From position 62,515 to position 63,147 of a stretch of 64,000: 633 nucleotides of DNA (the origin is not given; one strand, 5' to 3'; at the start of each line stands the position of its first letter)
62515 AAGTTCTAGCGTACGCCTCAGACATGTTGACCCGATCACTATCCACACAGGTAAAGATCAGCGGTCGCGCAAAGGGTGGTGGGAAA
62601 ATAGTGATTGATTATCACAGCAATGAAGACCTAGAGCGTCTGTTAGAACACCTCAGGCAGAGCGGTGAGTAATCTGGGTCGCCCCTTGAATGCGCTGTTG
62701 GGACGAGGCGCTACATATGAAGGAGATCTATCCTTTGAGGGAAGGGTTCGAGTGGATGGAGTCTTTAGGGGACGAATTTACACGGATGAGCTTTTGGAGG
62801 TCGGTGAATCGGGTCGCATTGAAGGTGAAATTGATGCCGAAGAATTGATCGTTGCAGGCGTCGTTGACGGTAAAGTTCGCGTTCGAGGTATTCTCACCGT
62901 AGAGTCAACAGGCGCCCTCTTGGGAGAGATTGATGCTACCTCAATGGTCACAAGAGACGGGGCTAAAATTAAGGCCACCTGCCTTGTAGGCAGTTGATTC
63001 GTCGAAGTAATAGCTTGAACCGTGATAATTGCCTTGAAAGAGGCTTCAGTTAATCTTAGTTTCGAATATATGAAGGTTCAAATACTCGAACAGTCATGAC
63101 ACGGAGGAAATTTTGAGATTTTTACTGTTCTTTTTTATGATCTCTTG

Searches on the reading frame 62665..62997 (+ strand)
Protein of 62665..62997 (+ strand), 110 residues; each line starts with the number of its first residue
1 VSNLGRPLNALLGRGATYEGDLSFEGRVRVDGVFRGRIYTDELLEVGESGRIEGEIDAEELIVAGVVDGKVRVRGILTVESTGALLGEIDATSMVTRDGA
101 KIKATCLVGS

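Call 7: search_protein_families(library=pfam, proteins=[window:62665-62997:+])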
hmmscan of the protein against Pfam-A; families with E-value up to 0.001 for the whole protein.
window:62665-62997:+ (110 aa): 1 family
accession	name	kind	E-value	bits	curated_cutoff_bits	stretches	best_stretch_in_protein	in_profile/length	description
PF04519.19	Bactofilin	-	2.1e-24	86.1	27.9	1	11-106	2-97/98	Polymer-forming cytoskeletal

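Call 8: search_protein_families(library=ncbifam, proteins=[window:62665-62997:+])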
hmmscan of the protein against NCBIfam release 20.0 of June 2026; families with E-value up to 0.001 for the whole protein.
window:62665-62997:+ (110 aa): 0 families
